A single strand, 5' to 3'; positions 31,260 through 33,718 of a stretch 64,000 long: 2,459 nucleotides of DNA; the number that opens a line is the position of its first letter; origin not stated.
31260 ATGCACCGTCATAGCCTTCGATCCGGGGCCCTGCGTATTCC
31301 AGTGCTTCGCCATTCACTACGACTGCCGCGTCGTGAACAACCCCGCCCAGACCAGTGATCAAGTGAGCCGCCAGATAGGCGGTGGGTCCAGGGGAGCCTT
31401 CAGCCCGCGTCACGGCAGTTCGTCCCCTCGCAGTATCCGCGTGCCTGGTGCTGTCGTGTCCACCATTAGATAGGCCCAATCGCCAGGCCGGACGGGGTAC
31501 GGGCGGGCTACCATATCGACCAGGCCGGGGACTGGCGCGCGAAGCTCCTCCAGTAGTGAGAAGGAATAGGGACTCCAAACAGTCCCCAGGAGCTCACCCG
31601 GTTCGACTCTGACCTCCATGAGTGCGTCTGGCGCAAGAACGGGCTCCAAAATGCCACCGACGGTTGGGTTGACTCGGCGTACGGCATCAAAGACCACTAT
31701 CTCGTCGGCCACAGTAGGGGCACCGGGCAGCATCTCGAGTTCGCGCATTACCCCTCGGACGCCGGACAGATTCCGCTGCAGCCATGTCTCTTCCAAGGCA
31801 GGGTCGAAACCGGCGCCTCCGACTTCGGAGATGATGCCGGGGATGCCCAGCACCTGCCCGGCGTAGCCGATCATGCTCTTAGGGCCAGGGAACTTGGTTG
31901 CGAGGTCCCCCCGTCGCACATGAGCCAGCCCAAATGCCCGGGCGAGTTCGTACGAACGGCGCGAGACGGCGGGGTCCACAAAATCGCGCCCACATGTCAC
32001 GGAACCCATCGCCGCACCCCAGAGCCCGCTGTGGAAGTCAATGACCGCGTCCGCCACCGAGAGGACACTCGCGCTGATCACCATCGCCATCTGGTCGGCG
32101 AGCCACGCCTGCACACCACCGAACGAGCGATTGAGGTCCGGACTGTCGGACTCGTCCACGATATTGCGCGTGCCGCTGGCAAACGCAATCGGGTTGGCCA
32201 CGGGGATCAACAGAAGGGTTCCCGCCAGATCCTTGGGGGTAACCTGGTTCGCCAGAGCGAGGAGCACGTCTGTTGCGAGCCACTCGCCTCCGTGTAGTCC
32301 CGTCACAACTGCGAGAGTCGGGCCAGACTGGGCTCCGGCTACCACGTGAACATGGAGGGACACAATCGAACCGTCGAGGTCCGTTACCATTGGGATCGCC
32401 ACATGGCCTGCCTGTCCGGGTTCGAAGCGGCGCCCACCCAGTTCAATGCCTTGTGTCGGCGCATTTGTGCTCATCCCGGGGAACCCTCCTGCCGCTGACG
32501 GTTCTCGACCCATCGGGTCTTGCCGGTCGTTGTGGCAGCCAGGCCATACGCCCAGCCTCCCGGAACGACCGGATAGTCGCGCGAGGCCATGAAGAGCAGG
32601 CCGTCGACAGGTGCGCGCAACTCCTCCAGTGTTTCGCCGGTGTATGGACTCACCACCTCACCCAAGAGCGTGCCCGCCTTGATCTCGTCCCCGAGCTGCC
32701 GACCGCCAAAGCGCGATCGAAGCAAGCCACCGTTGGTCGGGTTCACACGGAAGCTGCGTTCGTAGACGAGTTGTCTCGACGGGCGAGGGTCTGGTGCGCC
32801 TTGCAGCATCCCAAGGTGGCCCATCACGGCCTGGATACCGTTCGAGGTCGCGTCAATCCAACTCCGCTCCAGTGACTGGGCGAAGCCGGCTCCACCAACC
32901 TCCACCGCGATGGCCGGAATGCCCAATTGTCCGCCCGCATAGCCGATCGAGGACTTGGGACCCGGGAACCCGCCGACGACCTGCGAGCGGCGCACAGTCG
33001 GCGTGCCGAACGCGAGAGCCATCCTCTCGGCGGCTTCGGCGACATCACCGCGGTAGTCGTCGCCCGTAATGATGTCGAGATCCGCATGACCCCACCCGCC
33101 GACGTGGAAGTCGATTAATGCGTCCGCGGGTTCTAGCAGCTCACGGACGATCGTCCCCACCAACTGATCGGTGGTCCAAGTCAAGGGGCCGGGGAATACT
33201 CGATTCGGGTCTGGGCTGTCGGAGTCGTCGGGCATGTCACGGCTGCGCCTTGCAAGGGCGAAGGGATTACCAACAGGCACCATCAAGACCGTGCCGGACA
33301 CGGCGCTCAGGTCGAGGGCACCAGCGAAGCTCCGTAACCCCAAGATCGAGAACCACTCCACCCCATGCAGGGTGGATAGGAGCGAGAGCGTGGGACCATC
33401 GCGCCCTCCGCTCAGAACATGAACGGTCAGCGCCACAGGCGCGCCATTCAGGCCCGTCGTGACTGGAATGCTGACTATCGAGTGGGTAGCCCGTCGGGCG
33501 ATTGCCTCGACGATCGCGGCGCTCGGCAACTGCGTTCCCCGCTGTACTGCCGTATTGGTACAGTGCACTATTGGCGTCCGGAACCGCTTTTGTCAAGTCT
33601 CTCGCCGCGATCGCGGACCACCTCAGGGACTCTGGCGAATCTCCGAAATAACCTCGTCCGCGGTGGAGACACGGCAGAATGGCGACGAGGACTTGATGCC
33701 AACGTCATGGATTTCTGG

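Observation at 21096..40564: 19-kb catabolic island for a peptide-like or N-acyl amino acid substrate with three AstE/AspA-family deacylase paralogs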

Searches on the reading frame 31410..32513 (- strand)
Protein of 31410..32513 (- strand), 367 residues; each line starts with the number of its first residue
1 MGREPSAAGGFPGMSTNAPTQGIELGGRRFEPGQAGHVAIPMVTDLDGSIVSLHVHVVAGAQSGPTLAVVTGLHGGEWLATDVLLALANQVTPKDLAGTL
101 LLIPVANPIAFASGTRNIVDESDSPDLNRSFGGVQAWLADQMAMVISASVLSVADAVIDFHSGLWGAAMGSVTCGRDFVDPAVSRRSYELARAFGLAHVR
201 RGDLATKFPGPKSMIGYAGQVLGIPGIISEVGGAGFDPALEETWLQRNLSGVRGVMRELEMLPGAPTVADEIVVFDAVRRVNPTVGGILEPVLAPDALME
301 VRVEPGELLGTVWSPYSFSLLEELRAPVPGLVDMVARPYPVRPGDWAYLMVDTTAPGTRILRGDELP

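Call 5: search_protein_families(library=pfam, proteins=[window:31410-32513:-])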
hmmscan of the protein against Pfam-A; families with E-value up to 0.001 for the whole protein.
window:31410-32513:- (367 aa): 1 family
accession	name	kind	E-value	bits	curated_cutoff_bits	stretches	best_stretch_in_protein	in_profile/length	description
PF24827.1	AstE_AspA_cat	-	4.8e-19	69.1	25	1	64-257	2-190/192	Succinylglutamate desuccinylase/Aspartoacylase catalytic domain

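Call 7: search_protein_families(library=ncbifam, proteins=[window:31410-32513:-], max_evalue=0.00001)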
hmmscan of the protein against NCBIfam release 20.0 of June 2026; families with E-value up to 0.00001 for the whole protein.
window:31410-32513:- (367 aa): 1 family
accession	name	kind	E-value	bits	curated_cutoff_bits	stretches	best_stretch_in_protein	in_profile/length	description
TIGR02994.1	ectoine_eutE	equivalog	1.4e-14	53.8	402.7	1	36-197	19-179/325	N(2)-acetyl-L-2,4-diaminobutanoate deacetylase DoeB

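Call 42: search_solved_structures(query=window:31410-32513:-, max_evalue=0.001)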
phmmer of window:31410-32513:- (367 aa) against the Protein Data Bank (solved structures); distinct sequences matched with E-value up to 0.001: 5.
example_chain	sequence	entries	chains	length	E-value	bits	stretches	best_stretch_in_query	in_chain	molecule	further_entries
3cdx_A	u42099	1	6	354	6.1e-14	55.1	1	33-267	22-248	Succinylglutamatedesuccinylase/aspartoacylase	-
6twm_A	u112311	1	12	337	9.7e-11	44.5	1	57-266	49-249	N-acetyl-L-2,4-diaminobutyric acid deacetylase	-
6twl_A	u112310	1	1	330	1e-10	44.5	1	57-266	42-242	N-acetyl-L-2,4-diaminobutyric acid deacetylase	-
2qj8_A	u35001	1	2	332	6.6e-10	41.8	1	34-173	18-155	Mlr6093 protein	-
3na6_A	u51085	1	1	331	1.5e-09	40.6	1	53-347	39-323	Succinylglutamate desuccinylase/aspartoacylase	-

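Call 51: find_homologous_proteins(query=window:31413-32474:-)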
Query seq(354 aa) (354 aa): 219 proteins with E <= 0.001 among 8000 candidates; the best 120 are listed.
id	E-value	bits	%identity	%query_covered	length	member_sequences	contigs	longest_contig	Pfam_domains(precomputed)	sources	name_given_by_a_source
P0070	1.3e-229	779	100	100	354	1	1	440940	PF24827.2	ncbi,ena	-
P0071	7.9e-162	556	69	100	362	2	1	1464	PF24827.2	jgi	jgi:predicted deacylase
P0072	2.4e-158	545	70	97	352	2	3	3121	PF24827.2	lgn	-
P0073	9.1e-158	543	68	100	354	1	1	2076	PF24827.2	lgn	-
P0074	1.1e-157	543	68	100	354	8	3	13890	PF24827.2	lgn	-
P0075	1.7e-154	532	66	99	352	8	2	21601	PF24827.2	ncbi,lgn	-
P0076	2.7e-150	518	66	98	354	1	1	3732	PF24827.2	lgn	-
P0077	2.0e-147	509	66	95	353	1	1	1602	PF24827.2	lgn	-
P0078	6.6e-147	507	65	98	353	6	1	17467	PF24827.2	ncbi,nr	ncbi:MAG: succinylglutamate desuccinylase/aspartoacylase family protein [Erythrobacter sp.]|nr:succi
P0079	8.4e-147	507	66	95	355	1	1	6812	PF24827.2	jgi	jgi:predicted deacylase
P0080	2.9e-146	505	62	97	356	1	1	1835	PF24827.2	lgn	-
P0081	5.1e-144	498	64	96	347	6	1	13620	PF24827.2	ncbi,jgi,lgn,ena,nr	ncbi:MAG TPA: succinylglutamate desuccinylase/aspartoacylase family protein [Acidimicrobiia bacteriu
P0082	1.1e-141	490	61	99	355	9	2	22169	PF24827.2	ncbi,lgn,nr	ncbi:MAG: succinylglutamate desuccinylase/aspartoacylase family protein [Armatimonadota bacterium]|n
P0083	3.2e-141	489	61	96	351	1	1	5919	PF24827.2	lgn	-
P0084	4.9e-141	488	61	97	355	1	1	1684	PF24827.2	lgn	-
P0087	1.3e-138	480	59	100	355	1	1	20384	PF24827.2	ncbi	ncbi:MAG: succinylglutamate desuccinylase/aspartoacylase family protein [Armatimonadota bacterium]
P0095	2.8e-136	472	63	93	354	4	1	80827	PF24827.2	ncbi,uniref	ncbi:succinylglutamate desuccinylase/aspartoacylase family protein [Dactylosporangium sp. NPDC050688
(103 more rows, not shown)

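Call 52: find_encoding_contigs(protein=P0095, flank=10000, max_places=1)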
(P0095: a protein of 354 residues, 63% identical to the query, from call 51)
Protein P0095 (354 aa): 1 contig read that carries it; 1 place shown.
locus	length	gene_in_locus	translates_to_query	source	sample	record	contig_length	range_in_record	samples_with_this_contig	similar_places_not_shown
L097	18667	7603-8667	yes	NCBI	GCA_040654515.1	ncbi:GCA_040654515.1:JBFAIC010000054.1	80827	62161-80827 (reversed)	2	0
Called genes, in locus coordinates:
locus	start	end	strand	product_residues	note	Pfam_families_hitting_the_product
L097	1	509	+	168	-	?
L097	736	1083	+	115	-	PF19939:DUF6401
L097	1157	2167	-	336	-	PF00005:ABC_tran, PF08352:oligo_HPY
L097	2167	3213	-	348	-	PF02463:SMC_N (weak), PF00005:ABC_tran, PF13304:AAA_21 (weak), PF08352:oligo_HPY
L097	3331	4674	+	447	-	PF01979:Amidohydro_1, PF07969:Amidohydro_3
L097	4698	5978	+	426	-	PF07969:Amidohydro_3 (faint), PF01979:Amidohydro_1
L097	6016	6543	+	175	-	PF13404:HTH_AsnC-type, PF13412:HTH_24, PF01037:AsnC_trans_reg, PF22482:AsnC_trans_reg_3 (weak)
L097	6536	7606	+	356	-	PF24827:AstE_AspA_cat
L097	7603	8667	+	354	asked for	PF24827:AstE_AspA_cat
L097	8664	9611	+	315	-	PF19300:BPD_transp_1_N, PF00528:BPD_transp_1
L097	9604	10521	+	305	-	PF12911:OppC_N, PF00528:BPD_transp_1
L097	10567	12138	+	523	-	PF00496:SBP_bac_5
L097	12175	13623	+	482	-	PF01425:Amidase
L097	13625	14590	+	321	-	PF13593:SBF_like, PF01758:SBF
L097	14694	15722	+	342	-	PF01244:Peptidase_M19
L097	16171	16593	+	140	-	PF07681:DoxX (weak), PF13564:DoxX_2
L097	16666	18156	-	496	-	PF21167:DUF6851, PF22778:VCPO_2nd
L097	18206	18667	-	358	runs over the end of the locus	PF08100:Dimerisation, PF00891:Methyltransf_2, PF13489:Methyltransf_23 (faint), PF08241:Methyltransf_11 (faint), PF08242:Methyltransf_12 (weak), PF13649:Methyltransf_25 (weak)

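Call 53: find_encoding_contigs(protein=P0087, flank=10000, max_places=1)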
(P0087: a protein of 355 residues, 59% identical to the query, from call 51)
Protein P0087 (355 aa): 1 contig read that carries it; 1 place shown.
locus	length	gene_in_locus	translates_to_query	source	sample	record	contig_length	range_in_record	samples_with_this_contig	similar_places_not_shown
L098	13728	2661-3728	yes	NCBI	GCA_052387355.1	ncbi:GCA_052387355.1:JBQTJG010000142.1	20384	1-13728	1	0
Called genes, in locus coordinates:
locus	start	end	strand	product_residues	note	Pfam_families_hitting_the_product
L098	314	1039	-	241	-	PF08808:RES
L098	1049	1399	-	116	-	-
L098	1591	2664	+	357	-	PF24827:AstE_AspA_cat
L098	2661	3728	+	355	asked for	PF24827:AstE_AspA_cat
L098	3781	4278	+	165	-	PF13302:Acetyltransf_3, PF00583:Acetyltransf_1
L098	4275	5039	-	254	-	PF01144:CoA_trans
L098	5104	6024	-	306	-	PF01144:CoA_trans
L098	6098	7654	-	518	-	PF00501:AMP-binding, PF13193:AMP-binding_C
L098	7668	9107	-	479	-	PF00171:Aldedh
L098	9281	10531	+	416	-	PF21686:LigD_Prim-Pol, PF01896:DNA_primase_S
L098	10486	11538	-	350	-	PF01068:DNA_ligase_A_M, PF04679:DNA_ligase_A_C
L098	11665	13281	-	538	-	PF00174:Oxidored_molyb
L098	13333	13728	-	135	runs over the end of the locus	PF01850:PIN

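Call 62: search_dna_similar(query=P0070, collection=plasmids, mode=protein, max_rows=15)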
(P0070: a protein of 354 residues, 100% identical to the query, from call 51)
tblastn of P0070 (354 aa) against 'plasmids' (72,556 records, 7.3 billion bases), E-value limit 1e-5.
Records with a match: 423; places in all: 451; records where one place covers at least 80% of the query: 164.
Best place of each record, by identity: <60% 423.
By first word of the organism name: Rhizobium 161; Sinorhizobium 85; Haloarcula 12; Shinella 10; Vibrio 10; Cereibacter 10; Aminobacter 8; Ensifer 8; Haladaptatus 6; Neorhizobium 6; and 50 more.
By predicted mobility (MOB-suite, as given by PLSDB): non-mobilizable 255; conjugative 100; mobilizable 68.
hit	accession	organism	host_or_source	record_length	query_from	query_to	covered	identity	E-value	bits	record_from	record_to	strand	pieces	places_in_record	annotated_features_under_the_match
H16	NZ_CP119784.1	Haladaptatus sp. YSMS36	cell culture,sediment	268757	10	351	97%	30.9%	5e-18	93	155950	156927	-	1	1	succinylglutamate desuccinylase/aspartoacylase family protein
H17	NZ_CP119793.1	Haladaptatus sp. QDMS2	cell culture,sediment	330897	10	351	97%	30.9%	7e-18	92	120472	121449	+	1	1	succinylglutamate desuccinylase/aspartoacylase family protein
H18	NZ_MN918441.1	Haloprofundus sp. MHR1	-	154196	3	351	99%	29.7%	5e-21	102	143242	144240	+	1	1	succinylglutamate desuccinylase/aspartoacylase family protein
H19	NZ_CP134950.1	Halobaculum sp. XH14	cell culture,sediment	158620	1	319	90%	31.5%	7e-24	110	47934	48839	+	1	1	succinylglutamate desuccinylase/aspartoacylase family protein | isoprenylcysteine carboxylmethyltransferase family protein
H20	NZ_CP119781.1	Haloarcula litorea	cell culture,sediment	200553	7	351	97%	28.9%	2e-19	97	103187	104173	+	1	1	succinylglutamate desuccinylase/aspartoacylase family protein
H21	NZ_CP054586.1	Halorubrum sp. CBA1229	solar salt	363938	8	351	97%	28.7%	3e-17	91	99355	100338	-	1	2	succinylglutamate desuccinylase/aspartoacylase family protein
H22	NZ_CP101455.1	Halorarius litoreus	cell culture,saline-alkali soil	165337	7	351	97%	28.0%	6e-17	90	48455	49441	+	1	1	succinylglutamate desuccinylase/aspartoacylase family protein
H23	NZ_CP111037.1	Haladaptatus caseinilyticus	cell culture,sediment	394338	1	332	94%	29.0%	3e-15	85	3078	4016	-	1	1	succinylglutamate desuccinylase/aspartoacylase family protein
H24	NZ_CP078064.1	Haloferax larsenii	Cell culture,Salt Lake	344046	18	330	88%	30.4%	3e-19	97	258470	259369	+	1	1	succinylglutamate desuccinylase/aspartoacylase family protein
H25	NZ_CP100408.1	Haloarcula marina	cell culture,sediment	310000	8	324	90%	28.9%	3e-14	81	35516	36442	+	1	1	succinylglutamate desuccinylase/aspartoacylase family protein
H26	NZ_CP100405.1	Haloarcula marina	cell culture,sediment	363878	8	324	90%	28.9%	5e-14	81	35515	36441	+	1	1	succinylglutamate desuccinylase/aspartoacylase family protein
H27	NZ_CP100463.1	Salinigranum marinum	cell culture,Saline soil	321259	1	325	92%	28.1%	2e-12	76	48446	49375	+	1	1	succinylglutamate desuccinylase/aspartoacylase family protein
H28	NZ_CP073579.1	Photobacterium sp. GJ3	-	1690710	7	319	88%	29.1%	8e-15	83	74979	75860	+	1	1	record has no annotation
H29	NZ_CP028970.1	Aminobacter sp. MSH1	Soil,Dichlobenil-treated soil sampled ...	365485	21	344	92%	28.0%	1e-11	74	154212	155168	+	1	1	succinylglutamate desuccinylase/aspartoacylase family protein | GNAT family N-acetyltransferase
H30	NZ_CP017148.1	Bosea vaviloviae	Vavilovia formosa,cell culture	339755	21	349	93%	27.5%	2e-14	82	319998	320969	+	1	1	succinylglutamate desuccinylase/aspartoacylase family protein | GNAT family N-acetyltransferase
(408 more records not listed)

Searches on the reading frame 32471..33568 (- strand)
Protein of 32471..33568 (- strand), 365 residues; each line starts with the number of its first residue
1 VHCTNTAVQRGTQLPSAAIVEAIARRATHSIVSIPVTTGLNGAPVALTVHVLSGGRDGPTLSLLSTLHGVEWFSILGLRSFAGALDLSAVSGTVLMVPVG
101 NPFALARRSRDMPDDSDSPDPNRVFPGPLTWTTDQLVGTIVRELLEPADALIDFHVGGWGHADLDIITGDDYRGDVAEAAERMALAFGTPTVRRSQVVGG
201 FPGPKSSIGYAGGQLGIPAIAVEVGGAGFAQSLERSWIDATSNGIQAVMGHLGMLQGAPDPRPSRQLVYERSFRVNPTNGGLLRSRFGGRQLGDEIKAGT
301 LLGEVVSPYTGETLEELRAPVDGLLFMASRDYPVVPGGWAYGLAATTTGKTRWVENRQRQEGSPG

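Call 6: search_protein_families(library=pfam, proteins=[window:32471-33568:-])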
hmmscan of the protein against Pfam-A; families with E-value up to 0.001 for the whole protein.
window:32471-33568:- (365 aa): 1 family
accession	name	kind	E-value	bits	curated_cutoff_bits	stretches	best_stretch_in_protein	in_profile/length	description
PF24827.1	AstE_AspA_cat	-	2.2e-15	57.2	25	1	58-251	2-191/192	Succinylglutamate desuccinylase/Aspartoacylase catalytic domain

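Call 7: search_protein_families(library=ncbifam, proteins=[window:32471-33568:-], max_evalue=0.00001)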
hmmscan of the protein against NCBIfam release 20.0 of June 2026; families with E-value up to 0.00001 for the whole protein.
window:32471-33568:- (365 aa): 1 family
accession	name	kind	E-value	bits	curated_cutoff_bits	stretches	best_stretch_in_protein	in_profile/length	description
TIGR02994.1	ectoine_eutE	equivalog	1.4e-19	70.3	402.7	1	45-333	35-312/325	N(2)-acetyl-L-2,4-diaminobutanoate deacetylase DoeB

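Call 43: search_solved_structures(query=window:32471-33568:-, max_evalue=0.001)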
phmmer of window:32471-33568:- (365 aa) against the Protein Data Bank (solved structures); distinct sequences matched with E-value up to 0.001: 5.
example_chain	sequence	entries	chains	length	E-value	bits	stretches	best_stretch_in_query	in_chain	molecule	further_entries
3cdx_A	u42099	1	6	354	6.9e-14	54.8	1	44-305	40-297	Succinylglutamatedesuccinylase/aspartoacylase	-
3na6_A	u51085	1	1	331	2.4e-13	53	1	44-333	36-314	Succinylglutamate desuccinylase/aspartoacylase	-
6twm_A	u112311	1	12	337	1.9e-10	43.4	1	45-333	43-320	N-acetyl-L-2,4-diaminobutyric acid deacetylase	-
6twl_A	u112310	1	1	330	1.9e-10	43.4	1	45-333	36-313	N-acetyl-L-2,4-diaminobutyric acid deacetylase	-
2qj8_A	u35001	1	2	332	6.5e-06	28.5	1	46-158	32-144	Mlr6093 protein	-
